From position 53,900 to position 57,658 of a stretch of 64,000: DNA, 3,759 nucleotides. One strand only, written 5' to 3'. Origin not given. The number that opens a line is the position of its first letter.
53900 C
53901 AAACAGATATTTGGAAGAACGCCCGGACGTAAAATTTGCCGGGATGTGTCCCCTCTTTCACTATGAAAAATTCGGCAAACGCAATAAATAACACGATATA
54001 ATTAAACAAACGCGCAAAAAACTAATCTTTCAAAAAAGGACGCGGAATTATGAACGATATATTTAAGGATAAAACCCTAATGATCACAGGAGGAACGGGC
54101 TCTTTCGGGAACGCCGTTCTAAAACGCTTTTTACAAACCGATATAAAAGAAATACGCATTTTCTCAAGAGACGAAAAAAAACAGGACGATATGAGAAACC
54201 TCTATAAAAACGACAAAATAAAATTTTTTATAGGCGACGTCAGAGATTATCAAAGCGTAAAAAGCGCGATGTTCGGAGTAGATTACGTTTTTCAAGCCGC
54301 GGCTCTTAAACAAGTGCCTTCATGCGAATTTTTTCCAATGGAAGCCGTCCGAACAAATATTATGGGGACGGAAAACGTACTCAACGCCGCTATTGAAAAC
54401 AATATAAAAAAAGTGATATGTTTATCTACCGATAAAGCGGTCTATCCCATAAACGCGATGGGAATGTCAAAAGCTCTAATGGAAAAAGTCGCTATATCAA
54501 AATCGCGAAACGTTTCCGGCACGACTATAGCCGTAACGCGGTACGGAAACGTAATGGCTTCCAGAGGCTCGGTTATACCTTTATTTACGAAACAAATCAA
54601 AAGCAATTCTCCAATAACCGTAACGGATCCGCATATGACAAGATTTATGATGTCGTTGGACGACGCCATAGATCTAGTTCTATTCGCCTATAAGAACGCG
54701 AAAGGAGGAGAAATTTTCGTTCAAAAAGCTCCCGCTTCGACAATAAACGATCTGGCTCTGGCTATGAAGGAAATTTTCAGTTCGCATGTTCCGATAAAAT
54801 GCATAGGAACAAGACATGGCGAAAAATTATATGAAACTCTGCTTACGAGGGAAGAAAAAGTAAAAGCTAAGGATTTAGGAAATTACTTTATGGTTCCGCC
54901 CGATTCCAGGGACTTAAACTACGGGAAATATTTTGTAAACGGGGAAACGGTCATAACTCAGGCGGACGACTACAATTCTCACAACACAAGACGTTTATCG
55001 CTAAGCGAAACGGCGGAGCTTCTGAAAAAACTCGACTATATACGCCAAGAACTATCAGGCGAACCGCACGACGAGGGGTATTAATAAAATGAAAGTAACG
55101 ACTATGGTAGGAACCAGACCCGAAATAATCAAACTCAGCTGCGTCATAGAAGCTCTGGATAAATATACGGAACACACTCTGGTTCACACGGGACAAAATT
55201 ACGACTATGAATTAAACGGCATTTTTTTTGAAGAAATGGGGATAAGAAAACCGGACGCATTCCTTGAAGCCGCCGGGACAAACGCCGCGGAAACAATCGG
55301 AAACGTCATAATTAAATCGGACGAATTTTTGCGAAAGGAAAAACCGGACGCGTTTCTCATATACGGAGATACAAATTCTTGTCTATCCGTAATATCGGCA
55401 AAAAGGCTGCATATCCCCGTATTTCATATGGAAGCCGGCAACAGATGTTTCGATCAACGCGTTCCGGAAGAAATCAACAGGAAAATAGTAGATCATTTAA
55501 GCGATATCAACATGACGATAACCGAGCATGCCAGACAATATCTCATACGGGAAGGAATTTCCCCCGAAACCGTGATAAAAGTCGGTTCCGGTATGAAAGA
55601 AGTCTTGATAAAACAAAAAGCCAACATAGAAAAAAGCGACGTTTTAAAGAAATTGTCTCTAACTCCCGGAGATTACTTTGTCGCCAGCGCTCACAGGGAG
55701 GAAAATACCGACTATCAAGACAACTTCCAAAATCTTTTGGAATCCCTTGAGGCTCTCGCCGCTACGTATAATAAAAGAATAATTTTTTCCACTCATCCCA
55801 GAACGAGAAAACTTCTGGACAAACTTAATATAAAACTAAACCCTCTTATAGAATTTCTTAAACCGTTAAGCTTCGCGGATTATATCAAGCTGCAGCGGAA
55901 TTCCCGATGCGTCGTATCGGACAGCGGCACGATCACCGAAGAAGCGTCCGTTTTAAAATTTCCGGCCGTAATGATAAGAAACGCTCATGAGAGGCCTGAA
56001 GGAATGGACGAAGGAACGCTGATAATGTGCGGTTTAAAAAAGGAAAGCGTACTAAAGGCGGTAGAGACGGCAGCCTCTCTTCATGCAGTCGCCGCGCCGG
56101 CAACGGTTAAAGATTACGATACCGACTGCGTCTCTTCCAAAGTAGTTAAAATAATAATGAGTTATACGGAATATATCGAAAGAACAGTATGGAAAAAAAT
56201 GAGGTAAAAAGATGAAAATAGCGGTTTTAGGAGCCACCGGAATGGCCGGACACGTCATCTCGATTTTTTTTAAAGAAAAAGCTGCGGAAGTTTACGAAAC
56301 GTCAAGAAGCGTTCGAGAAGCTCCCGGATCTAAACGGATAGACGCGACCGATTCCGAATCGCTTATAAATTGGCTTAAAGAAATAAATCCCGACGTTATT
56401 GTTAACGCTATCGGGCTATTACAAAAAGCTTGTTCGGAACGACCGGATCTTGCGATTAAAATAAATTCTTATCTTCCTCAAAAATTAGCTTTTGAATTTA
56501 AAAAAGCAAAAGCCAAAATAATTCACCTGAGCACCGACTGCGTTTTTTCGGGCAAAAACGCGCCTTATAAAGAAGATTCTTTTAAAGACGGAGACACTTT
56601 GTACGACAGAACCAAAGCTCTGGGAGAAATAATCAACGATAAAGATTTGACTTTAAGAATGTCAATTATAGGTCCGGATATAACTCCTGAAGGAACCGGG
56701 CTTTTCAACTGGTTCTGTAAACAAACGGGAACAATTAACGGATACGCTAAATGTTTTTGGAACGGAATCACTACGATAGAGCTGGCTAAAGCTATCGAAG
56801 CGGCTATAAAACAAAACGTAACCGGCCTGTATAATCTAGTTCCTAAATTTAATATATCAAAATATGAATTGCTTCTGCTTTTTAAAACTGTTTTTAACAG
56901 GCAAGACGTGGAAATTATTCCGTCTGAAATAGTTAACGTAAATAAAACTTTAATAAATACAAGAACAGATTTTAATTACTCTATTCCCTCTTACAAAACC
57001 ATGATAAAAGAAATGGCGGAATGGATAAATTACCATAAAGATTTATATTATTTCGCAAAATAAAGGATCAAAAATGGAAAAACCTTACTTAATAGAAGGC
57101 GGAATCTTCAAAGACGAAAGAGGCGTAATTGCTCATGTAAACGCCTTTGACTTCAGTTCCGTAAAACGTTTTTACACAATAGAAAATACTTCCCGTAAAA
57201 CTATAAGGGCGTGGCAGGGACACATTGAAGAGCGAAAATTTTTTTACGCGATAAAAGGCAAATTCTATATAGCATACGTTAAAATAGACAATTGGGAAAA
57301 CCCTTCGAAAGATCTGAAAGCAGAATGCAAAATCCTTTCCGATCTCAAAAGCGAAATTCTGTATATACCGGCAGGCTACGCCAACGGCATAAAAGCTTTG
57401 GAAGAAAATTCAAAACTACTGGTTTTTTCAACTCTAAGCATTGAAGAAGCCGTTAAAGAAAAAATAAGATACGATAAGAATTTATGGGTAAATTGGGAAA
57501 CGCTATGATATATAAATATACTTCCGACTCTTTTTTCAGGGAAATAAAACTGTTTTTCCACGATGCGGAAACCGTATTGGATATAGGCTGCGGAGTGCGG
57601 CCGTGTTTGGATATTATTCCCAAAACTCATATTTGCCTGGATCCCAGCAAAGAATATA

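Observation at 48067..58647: Three unrelated glycan enzymes end in the same ~70-aa tandem-motif C-terminal domain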

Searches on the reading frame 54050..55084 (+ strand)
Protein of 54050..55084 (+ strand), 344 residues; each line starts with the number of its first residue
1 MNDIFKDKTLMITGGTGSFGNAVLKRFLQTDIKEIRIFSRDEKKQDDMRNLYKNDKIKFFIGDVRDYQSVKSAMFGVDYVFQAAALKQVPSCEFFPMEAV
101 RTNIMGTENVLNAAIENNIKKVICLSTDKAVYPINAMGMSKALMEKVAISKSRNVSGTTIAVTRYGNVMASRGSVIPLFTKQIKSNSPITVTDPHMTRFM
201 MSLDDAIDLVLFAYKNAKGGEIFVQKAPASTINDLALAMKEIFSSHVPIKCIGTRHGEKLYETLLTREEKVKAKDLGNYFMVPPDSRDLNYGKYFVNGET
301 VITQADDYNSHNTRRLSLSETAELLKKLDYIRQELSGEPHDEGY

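Call 11: search_protein_families(library=pfam, proteins=[window:54050-55084:+], max_evalue=0.001)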
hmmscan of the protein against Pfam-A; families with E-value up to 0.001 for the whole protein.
window:54050-55084:+ (344 aa): 11 families
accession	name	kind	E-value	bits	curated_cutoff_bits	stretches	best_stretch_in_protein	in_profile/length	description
PF02719.21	Polysacc_synt_2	-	2.3e-105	352.4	20.2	1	10-282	1-291/293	Polysaccharide biosynthesis protein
PF01370.27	Epimerase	-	1.5e-21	77.3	20.9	1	11-222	2-236/240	NAD dependent epimerase/dehydratase family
PF08485.16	Polysacc_syn_2C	-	6.1e-21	74.3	25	1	285-332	1-48/48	Polysaccharide biosynthesis protein C-terminal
PF01073.25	3Beta_HSD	-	4.1e-18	65.8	22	1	12-133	2-122/280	3-beta hydroxysteroid dehydrogenase/isomerase family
PF16363.11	GDP_Man_Dehyd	-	6.6e-13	49.2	27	1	11-128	1-130/332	GDP-mannose 4,6 dehydratase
PF13460.12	NAD_binding_10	-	4.5e-12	46.7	27.2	1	14-131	1-102/184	NAD(P)H-binding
PF05368.20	NmrA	-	7.4e-10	39.3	27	1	7-199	2-184/298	NmrA-like family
PF04321.23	RmlD_sub_bind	-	3.2e-07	30.2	27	1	9-129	2-103/287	RmlD substrate binding domain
PF07993.18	NAD_binding_4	-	4.6e-06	26.4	20.1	1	12-131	1-140/258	Male sterility protein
PF08659.16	KR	-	0.00015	22.2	22.6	1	9-75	2-73/180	KR domain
PF00106.31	adh_short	-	0.00032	20.7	26.6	1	8-77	1-71/195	short chain dehydrogenase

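Call 85: search_protein_families(library=ncbifam, proteins=[window:54050-55084:+], max_evalue=0.00001)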
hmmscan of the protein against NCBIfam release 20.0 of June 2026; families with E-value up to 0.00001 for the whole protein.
window:54050-55084:+ (344 aa): 18 families
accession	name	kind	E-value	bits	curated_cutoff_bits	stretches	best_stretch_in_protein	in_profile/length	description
TIGR04130.1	FnlA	equivalog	1.5e-163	543.5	730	1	4-334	1-334/337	UDP-N-acetylglucosamine 4,6-dehydratase/5-epimerase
TIGR03589.1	PseB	equivalog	2.1e-98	329.2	407.75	1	5-314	2-312/324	UDP-N-acetylglucosamine 4,6-dehydratase (inverting)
TIGR04180.1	EDH_00030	hypoth_equivalog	2.7e-19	69.3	475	1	11-256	2-269/297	NAD-dependent 4,6-dehydratase LegB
TIGR03466.1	HpnA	hypoth_equivalog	1.6e-15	56.8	367.65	1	10-129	3-115/327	hopanoid-associated sugar epimerase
TIGR02622.1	CDP_4_6_dhtase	equivalog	1.6e-13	50.6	278.45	1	4-130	1-132/352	CDP-glucose 4,6-dehydratase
NF041293.1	G6PDh_Azf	equivalog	3.5e-12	46.3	400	1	7-132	2-120/252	NAD-dependent glucose-6-phosphate dehydrogenase Azf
NF052578.1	StrlDmthSdmBMthl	equivalog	4.4e-11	43.1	600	1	9-141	2-126/328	sterol demethylase protein SdmB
TIGR01179.1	galE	equivalog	7.2e-11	41.5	262.3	1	10-168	2-176/332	UDP-glucose 4-epimerase GalE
NF042423.1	oxyalk_red_Shew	equivalog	1.6e-10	40.6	580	1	8-129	9-120/331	2-alkyl-3-oxoalkanoate reductase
TIGR01181.1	dTDP_gluc_dehyt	equivalog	5.5e-10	38.8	365.1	1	10-132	2-129/321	dTDP-glucose 4,6-dehydratase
NF042422.1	oxyalk_red_OleD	equivalog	2.3e-09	37.1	580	1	10-130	3-113/329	2-alkyl-3-oxoalkanoate reductase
TIGR02197.1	heptose_epim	equivalog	1.5e-08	34.2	274.6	1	11-244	2-261/316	ADP-glyceromanno-heptose 6-epimerase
NF011728.1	PRK15181.1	equivalog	1.1e-07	31.2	760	1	7-121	15-135/348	Vi polysaccharide biosynthesis UDP-N-acetylglucosaminuronic acid C-4 epimerase TviC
NF047837.1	UDPAcbARedWbcJ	equivalog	4.6e-07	29.1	500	1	68-241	38-213/372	UDP-2-acetamido-2,6-beta-L-arabino-hexul-4-ose reductase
NF052562.1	RADHDNL4305835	equivalog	3.1e-06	26.8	400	0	1-72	1-72/252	NADP-dependent (R)-specific alcohol dehydrogenase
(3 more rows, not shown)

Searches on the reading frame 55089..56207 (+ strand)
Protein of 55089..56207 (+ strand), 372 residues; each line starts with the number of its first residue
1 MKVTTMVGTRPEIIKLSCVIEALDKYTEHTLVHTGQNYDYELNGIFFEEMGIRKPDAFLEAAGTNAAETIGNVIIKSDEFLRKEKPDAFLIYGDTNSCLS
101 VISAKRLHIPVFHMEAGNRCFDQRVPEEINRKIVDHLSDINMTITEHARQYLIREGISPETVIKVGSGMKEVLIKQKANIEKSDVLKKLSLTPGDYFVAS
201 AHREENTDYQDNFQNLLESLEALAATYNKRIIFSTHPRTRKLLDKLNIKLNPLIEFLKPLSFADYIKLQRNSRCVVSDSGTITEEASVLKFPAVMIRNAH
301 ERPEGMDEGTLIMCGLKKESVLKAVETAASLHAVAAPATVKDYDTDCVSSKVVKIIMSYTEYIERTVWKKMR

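Call 11: search_protein_families(library=pfam, proteins=[window:55089-56207:+], max_evalue=0.001)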
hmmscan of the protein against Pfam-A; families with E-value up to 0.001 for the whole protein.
window:55089-56207:+ (372 aa): 1 family
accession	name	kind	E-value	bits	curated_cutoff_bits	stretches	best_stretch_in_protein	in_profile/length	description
PF02350.25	Epimerase_2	-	3.8e-92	309.3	30.6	1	26-356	8-346/347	UDP-N-acetylglucosamine 2-epimerase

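Call 85: search_protein_families(library=ncbifam, proteins=[window:55089-56207:+], max_evalue=0.00001)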
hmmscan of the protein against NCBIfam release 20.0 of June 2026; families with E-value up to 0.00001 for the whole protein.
window:55089-56207:+ (372 aa): 2 families
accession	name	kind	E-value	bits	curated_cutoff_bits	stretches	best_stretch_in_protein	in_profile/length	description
TIGR00236.1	wecB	equivalog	2.6e-69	234.1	210.15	1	1-327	1-331/366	non-hydrolyzing UDP-N-acetylglucosamine 2-epimerase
TIGR03568.1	NeuC_NnaA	equivalog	3.6e-26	91.9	235.9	1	2-356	2-365/365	UDP-N-acetylglucosamine 2-epimerase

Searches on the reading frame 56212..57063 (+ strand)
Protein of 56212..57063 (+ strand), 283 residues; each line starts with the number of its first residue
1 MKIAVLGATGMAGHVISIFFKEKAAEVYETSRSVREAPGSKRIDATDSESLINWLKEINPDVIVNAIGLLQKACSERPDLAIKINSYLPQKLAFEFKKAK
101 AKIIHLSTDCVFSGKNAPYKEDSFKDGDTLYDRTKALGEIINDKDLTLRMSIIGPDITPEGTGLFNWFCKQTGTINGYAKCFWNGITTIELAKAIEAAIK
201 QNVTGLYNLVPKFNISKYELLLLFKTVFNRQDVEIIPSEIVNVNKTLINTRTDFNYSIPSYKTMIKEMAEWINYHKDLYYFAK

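Call 11: search_protein_families(library=pfam, proteins=[window:56212-57063:+], max_evalue=0.001)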
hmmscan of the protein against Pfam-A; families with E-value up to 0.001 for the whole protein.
window:56212-57063:+ (283 aa): 2 families
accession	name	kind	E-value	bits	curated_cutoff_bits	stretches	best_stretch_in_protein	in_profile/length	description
PF04321.23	RmlD_sub_bind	-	3.4e-21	76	27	1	1-140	1-134/287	RmlD substrate binding domain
PF01370.27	Epimerase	-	2.6e-13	50.4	20.9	1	3-141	1-152/240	NAD dependent epimerase/dehydratase family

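Call 85: search_protein_families(library=ncbifam, proteins=[window:56212-57063:+], max_evalue=0.00001)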
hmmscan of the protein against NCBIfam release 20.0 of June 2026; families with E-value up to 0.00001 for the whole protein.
window:56212-57063:+ (283 aa): 2 families
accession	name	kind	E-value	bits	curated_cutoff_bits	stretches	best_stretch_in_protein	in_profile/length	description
TIGR01214.1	rmlD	equivalog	2e-22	79.6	224.05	1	2-247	1-245/285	dTDP-4-dehydrorhamnose reductase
NF007440.0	PRK09987.1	equivalog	8.7e-10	38.4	308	1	44-141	39-138/299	dTDP-4-dehydrorhamnose reductase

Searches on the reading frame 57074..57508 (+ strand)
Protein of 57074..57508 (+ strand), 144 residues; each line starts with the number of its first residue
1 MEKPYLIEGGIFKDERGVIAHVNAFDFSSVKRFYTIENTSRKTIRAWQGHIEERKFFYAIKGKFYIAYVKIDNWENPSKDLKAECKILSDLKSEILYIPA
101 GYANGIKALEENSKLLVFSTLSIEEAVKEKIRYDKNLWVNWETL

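Call 11: search_protein_families(library=pfam, proteins=[window:57074-57508:+], max_evalue=0.001)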
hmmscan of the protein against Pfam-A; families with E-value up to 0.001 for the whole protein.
window:57074-57508:+ (144 aa): 2 families
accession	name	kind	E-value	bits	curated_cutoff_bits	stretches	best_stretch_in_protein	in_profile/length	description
PF00908.23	dTDP_sugar_isom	-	2.1e-07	31.2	27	1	5-142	8-153/168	dTDP-4-dehydrorhamnose 3,5-epimerase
PF05523.17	FdtA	-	6.2e-06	26.5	23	1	12-122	11-113/131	WxcM-like, C-terminal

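Call 85: search_protein_families(library=ncbifam, proteins=[window:57074-57508:+], max_evalue=0.00001)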
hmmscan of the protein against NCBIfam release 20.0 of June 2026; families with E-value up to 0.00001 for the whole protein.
window:57074-57508:+ (144 aa): 1 family
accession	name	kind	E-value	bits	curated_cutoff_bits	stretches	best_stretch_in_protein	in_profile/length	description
TIGR01221.1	rmlC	equivalog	3.2e-06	27.1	155.75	1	5-141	11-154/176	dTDP-4-dehydrorhamnose 3,5-epimerase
